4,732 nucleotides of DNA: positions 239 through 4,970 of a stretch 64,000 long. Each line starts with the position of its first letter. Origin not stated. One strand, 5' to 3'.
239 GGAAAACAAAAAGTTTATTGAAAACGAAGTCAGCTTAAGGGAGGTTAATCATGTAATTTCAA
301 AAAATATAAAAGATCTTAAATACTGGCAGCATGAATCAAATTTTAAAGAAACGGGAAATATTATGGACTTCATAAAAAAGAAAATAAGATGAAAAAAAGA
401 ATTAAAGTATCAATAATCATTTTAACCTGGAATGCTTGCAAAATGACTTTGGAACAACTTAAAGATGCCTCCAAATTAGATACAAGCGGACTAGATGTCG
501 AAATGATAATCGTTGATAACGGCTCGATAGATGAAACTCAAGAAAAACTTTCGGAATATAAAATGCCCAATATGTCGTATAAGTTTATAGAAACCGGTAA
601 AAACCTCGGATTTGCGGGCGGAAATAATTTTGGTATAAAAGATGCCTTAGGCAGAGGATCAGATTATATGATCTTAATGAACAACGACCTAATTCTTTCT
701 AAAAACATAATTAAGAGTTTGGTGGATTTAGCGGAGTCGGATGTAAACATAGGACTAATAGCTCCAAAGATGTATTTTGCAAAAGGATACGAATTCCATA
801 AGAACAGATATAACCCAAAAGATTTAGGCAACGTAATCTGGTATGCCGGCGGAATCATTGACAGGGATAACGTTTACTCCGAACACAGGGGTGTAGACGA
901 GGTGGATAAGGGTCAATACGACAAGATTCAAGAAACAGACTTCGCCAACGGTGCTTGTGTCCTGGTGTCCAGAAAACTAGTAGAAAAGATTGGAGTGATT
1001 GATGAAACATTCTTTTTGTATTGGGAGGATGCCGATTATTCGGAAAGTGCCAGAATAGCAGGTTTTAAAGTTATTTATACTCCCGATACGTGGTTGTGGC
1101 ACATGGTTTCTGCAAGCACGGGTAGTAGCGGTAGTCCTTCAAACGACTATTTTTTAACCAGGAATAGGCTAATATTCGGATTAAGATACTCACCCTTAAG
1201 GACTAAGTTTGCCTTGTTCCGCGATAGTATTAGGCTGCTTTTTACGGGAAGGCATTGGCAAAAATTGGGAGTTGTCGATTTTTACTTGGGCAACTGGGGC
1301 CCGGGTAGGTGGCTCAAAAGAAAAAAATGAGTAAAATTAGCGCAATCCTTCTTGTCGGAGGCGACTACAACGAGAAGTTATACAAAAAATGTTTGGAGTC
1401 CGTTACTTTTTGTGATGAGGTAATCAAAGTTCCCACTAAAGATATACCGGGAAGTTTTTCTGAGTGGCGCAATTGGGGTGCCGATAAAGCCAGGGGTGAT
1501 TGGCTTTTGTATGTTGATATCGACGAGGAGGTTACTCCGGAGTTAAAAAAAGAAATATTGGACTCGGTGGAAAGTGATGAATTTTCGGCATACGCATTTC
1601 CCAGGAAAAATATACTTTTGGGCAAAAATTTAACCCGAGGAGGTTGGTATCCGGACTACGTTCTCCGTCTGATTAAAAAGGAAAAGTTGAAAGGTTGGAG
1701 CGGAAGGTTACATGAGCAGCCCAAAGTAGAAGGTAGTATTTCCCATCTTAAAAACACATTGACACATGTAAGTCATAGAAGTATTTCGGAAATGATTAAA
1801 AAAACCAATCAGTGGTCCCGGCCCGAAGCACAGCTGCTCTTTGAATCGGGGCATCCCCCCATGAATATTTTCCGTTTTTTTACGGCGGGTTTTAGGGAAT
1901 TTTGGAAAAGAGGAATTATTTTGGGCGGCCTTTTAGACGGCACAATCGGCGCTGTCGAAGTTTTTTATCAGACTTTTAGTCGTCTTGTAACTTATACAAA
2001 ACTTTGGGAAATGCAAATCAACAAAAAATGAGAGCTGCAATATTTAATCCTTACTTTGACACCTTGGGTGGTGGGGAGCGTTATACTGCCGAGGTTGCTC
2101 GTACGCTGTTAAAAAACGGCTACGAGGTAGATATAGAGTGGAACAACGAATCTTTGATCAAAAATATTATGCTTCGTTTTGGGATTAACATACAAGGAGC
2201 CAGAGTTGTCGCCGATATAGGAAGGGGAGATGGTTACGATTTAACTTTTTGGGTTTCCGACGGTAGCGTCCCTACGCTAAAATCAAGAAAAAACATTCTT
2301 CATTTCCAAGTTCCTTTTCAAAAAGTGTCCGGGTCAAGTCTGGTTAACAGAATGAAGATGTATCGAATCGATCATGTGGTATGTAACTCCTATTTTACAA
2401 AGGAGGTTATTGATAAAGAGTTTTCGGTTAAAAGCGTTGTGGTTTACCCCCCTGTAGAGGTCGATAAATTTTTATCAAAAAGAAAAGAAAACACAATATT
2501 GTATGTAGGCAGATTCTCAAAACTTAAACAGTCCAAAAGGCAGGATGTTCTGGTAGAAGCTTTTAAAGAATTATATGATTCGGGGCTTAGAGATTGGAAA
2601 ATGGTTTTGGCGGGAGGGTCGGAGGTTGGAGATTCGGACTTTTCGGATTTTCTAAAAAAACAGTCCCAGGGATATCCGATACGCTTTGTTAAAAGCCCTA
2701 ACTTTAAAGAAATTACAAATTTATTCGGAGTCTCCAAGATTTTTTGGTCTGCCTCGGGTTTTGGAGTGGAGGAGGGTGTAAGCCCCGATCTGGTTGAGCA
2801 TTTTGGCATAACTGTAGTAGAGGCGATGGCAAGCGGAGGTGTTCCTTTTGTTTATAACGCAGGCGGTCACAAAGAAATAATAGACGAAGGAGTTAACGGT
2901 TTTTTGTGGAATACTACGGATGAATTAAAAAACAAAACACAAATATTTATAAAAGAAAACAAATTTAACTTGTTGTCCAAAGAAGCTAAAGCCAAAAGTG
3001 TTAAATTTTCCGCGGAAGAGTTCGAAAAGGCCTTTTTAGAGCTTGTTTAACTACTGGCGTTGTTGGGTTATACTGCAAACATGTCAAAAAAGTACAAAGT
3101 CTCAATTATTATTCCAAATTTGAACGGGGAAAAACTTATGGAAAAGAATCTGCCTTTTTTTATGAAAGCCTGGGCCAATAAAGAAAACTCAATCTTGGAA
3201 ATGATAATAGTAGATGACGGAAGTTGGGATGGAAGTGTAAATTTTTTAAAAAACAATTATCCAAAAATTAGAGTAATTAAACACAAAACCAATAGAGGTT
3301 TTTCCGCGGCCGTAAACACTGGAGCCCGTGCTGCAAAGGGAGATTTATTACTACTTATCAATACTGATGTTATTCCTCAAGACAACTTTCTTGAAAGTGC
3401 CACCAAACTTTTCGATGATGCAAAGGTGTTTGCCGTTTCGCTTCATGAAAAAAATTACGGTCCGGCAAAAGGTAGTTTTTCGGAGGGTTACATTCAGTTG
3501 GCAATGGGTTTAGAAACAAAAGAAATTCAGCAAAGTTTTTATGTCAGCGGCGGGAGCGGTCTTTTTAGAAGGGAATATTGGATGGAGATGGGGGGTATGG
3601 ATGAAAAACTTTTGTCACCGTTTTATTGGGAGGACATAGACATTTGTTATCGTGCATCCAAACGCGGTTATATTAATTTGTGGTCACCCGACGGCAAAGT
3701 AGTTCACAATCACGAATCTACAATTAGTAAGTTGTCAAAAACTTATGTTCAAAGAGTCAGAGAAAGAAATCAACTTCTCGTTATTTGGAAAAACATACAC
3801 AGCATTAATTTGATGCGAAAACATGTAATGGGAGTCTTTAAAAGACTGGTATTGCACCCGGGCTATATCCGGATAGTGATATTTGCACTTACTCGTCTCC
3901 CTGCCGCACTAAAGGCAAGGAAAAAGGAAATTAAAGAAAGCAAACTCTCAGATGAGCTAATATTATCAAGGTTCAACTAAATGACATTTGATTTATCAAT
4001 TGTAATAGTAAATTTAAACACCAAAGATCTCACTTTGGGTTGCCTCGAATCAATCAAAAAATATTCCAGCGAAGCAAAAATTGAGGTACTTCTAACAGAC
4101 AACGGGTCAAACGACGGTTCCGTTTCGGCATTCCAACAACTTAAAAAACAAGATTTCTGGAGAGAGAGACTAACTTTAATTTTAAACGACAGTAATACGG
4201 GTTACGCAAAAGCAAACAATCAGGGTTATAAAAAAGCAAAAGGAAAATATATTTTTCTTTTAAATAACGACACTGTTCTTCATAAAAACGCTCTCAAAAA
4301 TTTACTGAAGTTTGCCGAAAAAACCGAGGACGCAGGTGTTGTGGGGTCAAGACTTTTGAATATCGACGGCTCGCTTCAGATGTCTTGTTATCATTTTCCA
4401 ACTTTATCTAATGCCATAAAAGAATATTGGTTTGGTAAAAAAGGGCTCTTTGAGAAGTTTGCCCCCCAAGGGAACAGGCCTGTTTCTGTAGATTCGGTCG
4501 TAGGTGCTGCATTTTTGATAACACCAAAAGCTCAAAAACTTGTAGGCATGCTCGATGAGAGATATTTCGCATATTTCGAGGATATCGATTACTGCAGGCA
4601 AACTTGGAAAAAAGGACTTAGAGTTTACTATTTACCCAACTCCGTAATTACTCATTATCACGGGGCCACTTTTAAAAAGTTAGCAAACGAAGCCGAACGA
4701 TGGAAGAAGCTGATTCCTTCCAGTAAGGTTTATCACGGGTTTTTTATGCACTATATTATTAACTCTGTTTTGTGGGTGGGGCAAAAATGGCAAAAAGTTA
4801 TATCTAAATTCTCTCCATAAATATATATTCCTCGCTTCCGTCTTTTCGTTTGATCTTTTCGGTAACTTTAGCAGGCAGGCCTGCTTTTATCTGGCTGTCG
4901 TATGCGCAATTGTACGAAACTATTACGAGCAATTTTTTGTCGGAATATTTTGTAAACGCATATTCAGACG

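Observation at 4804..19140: Tandem array of seven PMT/ArnT-like GT-C glycosyltransferase paralogs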

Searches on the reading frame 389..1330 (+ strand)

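Call 9: search_protein_families(library=pfam, proteins=[window:389-1330:+], max_evalue=0.001)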
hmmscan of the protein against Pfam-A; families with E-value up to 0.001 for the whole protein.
window:389-1330:+ (313 aa): 2 families
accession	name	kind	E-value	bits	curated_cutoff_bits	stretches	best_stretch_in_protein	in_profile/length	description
PF00535.33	Glycos_transf_2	-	2.2e-18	67.2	23.3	1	8-140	1-129/168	Glycosyl transferase family 2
PF13641.12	Glyco_tranf_2_3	-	2.2e-10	41.4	27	1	7-239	3-212/230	Glycosyltransferase like family 2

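Call 34: search_protein_families(library=ncbifam, proteins=[window:389-1330:+], max_evalue=0.001)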
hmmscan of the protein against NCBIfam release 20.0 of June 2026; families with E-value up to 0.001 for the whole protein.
window:389-1330:+ (313 aa): 15 families
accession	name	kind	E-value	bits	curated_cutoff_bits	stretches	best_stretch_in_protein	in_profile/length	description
TIGR01556.1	rhamnosyltran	subfamily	5.9e-18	65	200.55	2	36-128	21-112/281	rhamnosyltransferase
TIGR03937.1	PgaC_IcaA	equivalog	2.9e-10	39.7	422.3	1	4-123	44-158/407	poly-beta-1,6-N-acetyl-D-glucosamine synthase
NF041875.1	EPS_EpsD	equivalog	2e-08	34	370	1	7-113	1-102/325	exopolysaccharide biosynthesis glycosyltransferase EpsD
NF007482.0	PRK10073.1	equivalog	2.4e-08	33.4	423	1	2-118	3-113/334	glycosyltransferase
NF050113.1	gal_furan_GlfT1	equivalog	5.3e-08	32.5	330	1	37-117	29-107/290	galactofuranosyltransferase GlfT1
NF047683.1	TeichurnBiosyTuaG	equivalog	1.8e-07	31.1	400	1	2-144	3-141/252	teichuronic acid biosynthesis protein TuaG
NF047588.1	GlcsyltransPgfSStrep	equivalog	2.5e-07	30.2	500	1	6-114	2-109/308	glycosyltransferase PgfS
NF038302.1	EPS_HpsE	equivalog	1.2e-05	24.5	300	1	6-127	2-123/307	hormogonium polysaccharide biosynthesis glycosyltransferase HpsE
NF038299.1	EPS_HpsN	equivalog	1.7e-05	24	425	1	6-246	2-228/317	hormogonium polysaccharide biosynthesis glycosyltransferase HpsN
NF050050.1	ProtGlycPglI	equivalog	1.9e-05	24.2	500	1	6-115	3-108/306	GalNAc(5)-diNAcBac-PP-undecaprenol beta-1,3-glucosyltransferase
TIGR04283.1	glyco_like_mftF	equivalog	0.00014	21.5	182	1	7-115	1-97/221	TIGR04283 family arsenosugar biosynthesis glycosyltransferase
NF045692.1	OglycostaseCruG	equivalog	0.0003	19.8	600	0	178-230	195-247/386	2'-O-glycosyltransferase CruG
TIGR03111.1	glyc2_xrt_Gpos1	hypoth_equivalog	0.00056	18.8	363.95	1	6-122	50-163/439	TIGR03111 family XrtG-associated glycosyltransferase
NF053739.1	GlytfEpsEBac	equivalog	0.00057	19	450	1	6-118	2-110/265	glycosyltransferase EpsE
TIGR03965.1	mycofact_glyco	equivalog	0.00099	18.1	280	0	6-88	75-155/467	mycofactocin biosynthesis glycosyltransferase MftF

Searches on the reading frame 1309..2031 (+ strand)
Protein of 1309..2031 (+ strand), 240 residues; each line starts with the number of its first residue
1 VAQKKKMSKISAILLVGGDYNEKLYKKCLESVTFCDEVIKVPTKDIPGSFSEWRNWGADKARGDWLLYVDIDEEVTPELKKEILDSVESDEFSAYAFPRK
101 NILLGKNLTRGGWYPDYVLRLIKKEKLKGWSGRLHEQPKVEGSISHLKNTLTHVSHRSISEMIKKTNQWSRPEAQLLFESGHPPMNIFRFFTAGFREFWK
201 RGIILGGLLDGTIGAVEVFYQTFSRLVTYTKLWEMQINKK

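Call 9: search_protein_families(library=pfam, proteins=[window:1309-2031:+], max_evalue=0.001)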
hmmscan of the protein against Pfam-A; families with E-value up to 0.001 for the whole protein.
window:1309-2031:+ (240 aa): 1 family
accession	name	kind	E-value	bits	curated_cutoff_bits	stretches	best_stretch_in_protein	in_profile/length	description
PF00535.33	Glycos_transf_2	-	1e-05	26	23.3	1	54-111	70-127/168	Glycosyl transferase family 2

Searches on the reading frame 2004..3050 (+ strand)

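Call 9: search_protein_families(library=pfam, proteins=[window:2004-3050:+], max_evalue=0.001)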
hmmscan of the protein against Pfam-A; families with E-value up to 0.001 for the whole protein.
window:2004-3050:+ (348 aa): 3 families
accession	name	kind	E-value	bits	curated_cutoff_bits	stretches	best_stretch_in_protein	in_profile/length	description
PF00534.26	Glycos_transf_1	-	9.9e-22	77.7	26.4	1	155-320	8-160/172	Glycosyl transferases group 1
PF13692.12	Glyco_trans_1_4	-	2.3e-14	54.3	27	1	163-308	2-132/142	Glycosyl transferases group 1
PF13439.12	Glyco_transf_4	-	1.1e-06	29.2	28.5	0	112-154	125-169/170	Glycosyltransferase Family 4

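Call 79: search_protein_families(library=ncbifam, proteins=[window:2004-3050:+], max_evalue=0.0001)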
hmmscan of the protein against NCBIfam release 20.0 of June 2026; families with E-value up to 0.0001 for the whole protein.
window:2004-3050:+ (348 aa): 13 families
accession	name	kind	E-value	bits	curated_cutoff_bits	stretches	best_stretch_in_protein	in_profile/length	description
TIGR04157.1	glyco_rSAM_CFB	subfamily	5.7e-10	38.7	400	1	119-334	167-382/406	TIGR04157 family glycosyltransferase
TIGR03999.1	thiol_BshA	equivalog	1.6e-08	33.9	273.7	1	156-339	193-361/375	N-acetyl-alpha-D-glucosaminyl L-malate synthase BshA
NF050056.1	ProtGlycPglH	equivalog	5.1e-08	32.4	600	1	142-348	156-350/354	GalNAc-alpha-(1->4)-GalNAc-alpha-(1->3)-diNAcBac-PP-undecaprenol alpha-1,4-N-acetyl-D-galactosaminyltransferase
TIGR02470.1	sucr_synth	equivalog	6.3e-08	31.2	810.4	1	259-313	648-702/784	sucrose synthase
NF041876.1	EPS_EpsE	equivalog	1.7e-07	30.9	400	1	166-306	215-347/389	exopolysaccharide biosynthesis GT4 family glycosyltransferase EpsE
NF041010.1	glycosy_Agl16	equivalog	2.4e-07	29.9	575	0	264-337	263-337/352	glycosylation protein Agl16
NF007396.0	PRK09922.1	equivalog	3.5e-07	29.4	385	1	123-320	138-328/361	lipopolysaccharide 1,6-galactosyltransferase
TIGR02472.1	sucr_P_syn_N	equivalog_domain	7.7e-07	28.3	576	1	259-326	345-415/439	sucrose-phosphate synthase, putative, glycosyltransferase domain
NF049988.1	MGlcDAGSynMgs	equivalog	5.8e-06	25.9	400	1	159-346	210-382/398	alpha-monoglucosyldiacylglycerol synthase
TIGR02149.1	glgA_Coryne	subfamily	8.2e-06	25.2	302.4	1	154-331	196-360/391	glycogen synthase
TIGR04063.1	stp3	hypoth_equivalog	1.1e-05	24.5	442.05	1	179-311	227-351/397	TIGR04063 family PEP-CTERM/XrtA system glycosyltransferase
TIGR03449.1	mycothiol_MshA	equivalog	3.1e-05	23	462.5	0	161-339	219-391/406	D-inositol-3-phosphate glycosyltransferase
TIGR03088.1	stp2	hypoth_equivalog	5.8e-05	22.3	409.05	0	170-321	199-341/374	TIGR03088 family PEP-CTERM/XrtA system glycosyltransferase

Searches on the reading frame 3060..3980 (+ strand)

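Call 9: search_protein_families(library=pfam, proteins=[window:3060-3980:+], max_evalue=0.001)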
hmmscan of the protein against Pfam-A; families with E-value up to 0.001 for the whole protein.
window:3060-3980:+ (306 aa): 4 families
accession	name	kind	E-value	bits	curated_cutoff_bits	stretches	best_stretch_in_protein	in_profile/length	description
PF00535.33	Glycos_transf_2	-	4.6e-23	82.4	23.3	1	15-172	1-162/168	Glycosyl transferase family 2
PF13641.12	Glyco_tranf_2_3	-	3.3e-15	57.2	27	1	14-228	3-220/230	Glycosyltransferase like family 2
PF10111.15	Glyco_tranf_2_2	-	4.4e-08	33.4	27.3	1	15-206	1-205/276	Glycosyltransferase like family 2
PF13632.12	Glyco_trans_2_3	-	0.00011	22.5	27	1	98-238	3-142/198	Glycosyl transferase family group 2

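Call 34: search_protein_families(library=ncbifam, proteins=[window:3060-3980:+], max_evalue=0.001)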
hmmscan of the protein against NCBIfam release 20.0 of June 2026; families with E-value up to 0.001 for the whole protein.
window:3060-3980:+ (306 aa): 17 families
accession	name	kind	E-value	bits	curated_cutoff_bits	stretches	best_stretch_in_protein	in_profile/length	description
TIGR03965.1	mycofact_glyco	equivalog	3.1e-28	98.9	280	1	9-225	71-289/467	mycofactocin biosynthesis glycosyltransferase MftF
NF041875.1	EPS_EpsD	equivalog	3e-17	63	370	1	14-223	1-214/325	exopolysaccharide biosynthesis glycosyltransferase EpsD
TIGR04283.1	glyco_like_mftF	equivalog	2.7e-15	56.6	182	1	14-206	1-176/221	TIGR04283 family arsenosugar biosynthesis glycosyltransferase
NF007482.0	PRK10073.1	equivalog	6.2e-15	55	423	1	8-103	2-95/334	glycosyltransferase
TIGR03937.1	PgaC_IcaA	equivalog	9.3e-15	54.5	422.3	1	7-113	40-145/407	poly-beta-1,6-N-acetyl-D-glucosamine synthase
TIGR01556.1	rhamnosyltran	subfamily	2.3e-10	40.1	200.55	1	44-218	20-202/281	rhamnosyltransferase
NF038299.1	EPS_HpsN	equivalog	4e-09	35.9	425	1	13-123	2-112/317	hormogonium polysaccharide biosynthesis glycosyltransferase HpsN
NF047683.1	TeichurnBiosyTuaG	equivalog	1.6e-08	34.5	400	1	9-133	3-125/252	teichuronic acid biosynthesis protein TuaG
NF047588.1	GlcsyltransPgfSStrep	equivalog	2e-08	33.8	500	1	13-107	2-99/308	glycosyltransferase PgfS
NF041394.1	GtaseAglG_Halo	equivalog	1.9e-06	27.4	440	1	44-182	31-176/304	glucosyl-dolichyl phosphate glucuronosyltransferase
NF007986.1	PRK10714.1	equivalog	4.9e-06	25.8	529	1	11-104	5-101/316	undecaprenyl-phosphate 4-deoxy-4-formamido-L-arabinose transferase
NF053739.1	GlytfEpsEBac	equivalog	7e-06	25.2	450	1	13-126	2-115/265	glycosyltransferase EpsE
NF050819.1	PolSacchBiosHfsG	equivalog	9.4e-06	25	500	1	32-120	25-119/302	polysaccharide biosynthesis protein HfsG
NF038302.1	EPS_HpsE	equivalog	1.5e-05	24.1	300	1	13-118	2-111/307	hormogonium polysaccharide biosynthesis glycosyltransferase HpsE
TIGR04009.1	wcaE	equivalog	3.2e-05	23.3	369.2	1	38-111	26-100/248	colanic acid biosynthesis glycosyltransferase WcaE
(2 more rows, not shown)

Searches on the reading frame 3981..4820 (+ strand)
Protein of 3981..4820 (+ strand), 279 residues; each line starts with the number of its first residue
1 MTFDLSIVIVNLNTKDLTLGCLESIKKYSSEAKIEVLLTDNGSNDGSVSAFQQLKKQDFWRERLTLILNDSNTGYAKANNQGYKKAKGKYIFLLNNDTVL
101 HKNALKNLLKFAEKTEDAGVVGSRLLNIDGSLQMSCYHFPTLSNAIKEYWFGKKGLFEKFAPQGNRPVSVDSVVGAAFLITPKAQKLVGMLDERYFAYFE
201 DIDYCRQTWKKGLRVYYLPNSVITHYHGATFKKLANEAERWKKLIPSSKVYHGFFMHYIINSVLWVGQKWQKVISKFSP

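Call 9: search_protein_families(library=pfam, proteins=[window:3981-4820:+], max_evalue=0.001)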
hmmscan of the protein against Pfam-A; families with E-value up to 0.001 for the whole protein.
window:3981-4820:+ (279 aa): 5 families
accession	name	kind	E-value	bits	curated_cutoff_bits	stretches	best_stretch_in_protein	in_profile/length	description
PF00535.33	Glycos_transf_2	-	3e-25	89.5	23.3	1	6-137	1-128/168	Glycosyl transferase family 2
PF13641.12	Glyco_tranf_2_3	-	7.1e-21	75.7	27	1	5-241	3-227/230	Glycosyltransferase like family 2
PF13712.12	Glyco_tranf_2_5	-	2.5e-06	27.8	27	1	72-244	38-205/210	Glycosyltransferase like family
PF13632.12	Glyco_trans_2_3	-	3.6e-06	27.4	27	1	90-245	1-143/198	Glycosyl transferase family group 2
PF10111.15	Glyco_tranf_2_2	-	3.6e-06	27.1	27.3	1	25-165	22-166/276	Glycosyltransferase like family 2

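Call 34: search_protein_families(library=ncbifam, proteins=[window:3981-4820:+], max_evalue=0.001)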
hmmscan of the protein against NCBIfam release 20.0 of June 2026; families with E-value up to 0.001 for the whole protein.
window:3981-4820:+ (279 aa): 21 families
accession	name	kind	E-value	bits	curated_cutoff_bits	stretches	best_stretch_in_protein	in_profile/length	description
TIGR03111.1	glyc2_xrt_Gpos1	hypoth_equivalog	2.6e-16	59.5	363.95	1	5-120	51-164/439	TIGR03111 family XrtG-associated glycosyltransferase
TIGR01556.1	rhamnosyltran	subfamily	3e-15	56.2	200.55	1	30-232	18-207/281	rhamnosyltransferase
TIGR03965.1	mycofact_glyco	equivalog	4.9e-14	52.1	280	1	4-235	75-290/467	mycofactocin biosynthesis glycosyltransferase MftF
NF038302.1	EPS_HpsE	equivalog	4.1e-12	45.7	300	1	4-225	2-222/307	hormogonium polysaccharide biosynthesis glycosyltransferase HpsE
NF007482.0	PRK10073.1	equivalog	4.9e-12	45.5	423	1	4-115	7-113/334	glycosyltransferase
TIGR04283.1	glyco_like_mftF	equivalog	1.8e-11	44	182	1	5-127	1-113/221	TIGR04283 family arsenosugar biosynthesis glycosyltransferase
NF047683.1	TeichurnBiosyTuaG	equivalog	4.5e-11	42.9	400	1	5-129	8-129/252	teichuronic acid biosynthesis protein TuaG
NF050050.1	ProtGlycPglI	equivalog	5.8e-11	42.3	500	1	5-133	4-128/306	GalNAc(5)-diNAcBac-PP-undecaprenol beta-1,3-glucosyltransferase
TIGR03937.1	PgaC_IcaA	equivalog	6.8e-11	41.8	422.3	1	6-121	48-159/407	poly-beta-1,6-N-acetyl-D-glucosamine synthase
NF041875.1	EPS_EpsD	equivalog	9.3e-11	41.7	370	1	5-123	1-115/325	exopolysaccharide biosynthesis glycosyltransferase EpsD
TIGR04009.1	wcaE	equivalog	2.2e-09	37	369.2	1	5-130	3-125/248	colanic acid biosynthesis glycosyltransferase WcaE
NF053739.1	GlytfEpsEBac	equivalog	4.1e-09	35.8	450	1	6-131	4-126/265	glycosyltransferase EpsE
TIGR04242.1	nodulat_NodC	equivalog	1.8e-07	30.5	550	1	9-119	54-160/395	chitooligosaccharide synthase NodC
NF041394.1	GtaseAglG_Halo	equivalog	3.1e-06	26.7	440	1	16-122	16-117/304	glucosyl-dolichyl phosphate glucuronosyltransferase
NF045692.1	OglycostaseCruG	equivalog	3.3e-05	23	600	1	5-116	43-156/386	2'-O-glycosyltransferase CruG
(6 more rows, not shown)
